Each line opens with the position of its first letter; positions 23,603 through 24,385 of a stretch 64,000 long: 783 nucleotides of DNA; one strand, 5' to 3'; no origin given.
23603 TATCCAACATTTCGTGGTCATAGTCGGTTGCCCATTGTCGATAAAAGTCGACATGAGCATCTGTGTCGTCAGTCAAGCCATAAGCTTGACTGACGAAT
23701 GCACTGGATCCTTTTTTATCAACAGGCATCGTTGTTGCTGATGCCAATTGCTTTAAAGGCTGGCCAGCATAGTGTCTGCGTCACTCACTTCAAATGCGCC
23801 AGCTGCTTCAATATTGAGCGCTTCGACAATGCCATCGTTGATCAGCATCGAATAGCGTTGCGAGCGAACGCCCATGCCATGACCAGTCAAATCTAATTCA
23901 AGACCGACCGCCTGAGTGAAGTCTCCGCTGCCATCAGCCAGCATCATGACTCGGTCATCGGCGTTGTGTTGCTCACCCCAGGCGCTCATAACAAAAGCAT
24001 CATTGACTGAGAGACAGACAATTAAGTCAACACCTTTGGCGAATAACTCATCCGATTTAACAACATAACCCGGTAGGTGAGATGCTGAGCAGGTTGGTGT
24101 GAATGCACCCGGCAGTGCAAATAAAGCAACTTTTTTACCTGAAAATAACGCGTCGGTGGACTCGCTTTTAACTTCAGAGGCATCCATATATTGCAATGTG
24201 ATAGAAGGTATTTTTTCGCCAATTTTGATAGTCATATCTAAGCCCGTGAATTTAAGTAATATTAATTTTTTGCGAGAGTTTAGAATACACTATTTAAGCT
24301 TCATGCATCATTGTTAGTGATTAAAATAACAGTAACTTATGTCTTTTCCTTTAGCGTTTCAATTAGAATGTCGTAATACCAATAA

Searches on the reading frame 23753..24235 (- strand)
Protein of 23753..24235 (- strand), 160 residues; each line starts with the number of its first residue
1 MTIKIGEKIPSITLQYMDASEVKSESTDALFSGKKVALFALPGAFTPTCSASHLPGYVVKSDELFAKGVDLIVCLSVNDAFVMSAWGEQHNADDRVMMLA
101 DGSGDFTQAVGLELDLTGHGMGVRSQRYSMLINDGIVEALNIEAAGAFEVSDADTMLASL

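Call 76: search_protein_families(library=pfam, proteins=[window:23753-24235:-], max_evalue=0.0001)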
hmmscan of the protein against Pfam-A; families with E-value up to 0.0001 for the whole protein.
window:23753-24235:- (160 aa): 2 families
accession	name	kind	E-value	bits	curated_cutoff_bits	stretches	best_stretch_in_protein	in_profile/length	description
PF08534.16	Redoxin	-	1.3e-31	109.8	26.6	1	5-157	2-148/148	Redoxin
PF00578.27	AhpC-TSA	-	6.1e-10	39.5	26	1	5-133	1-116/124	AhpC/TSA family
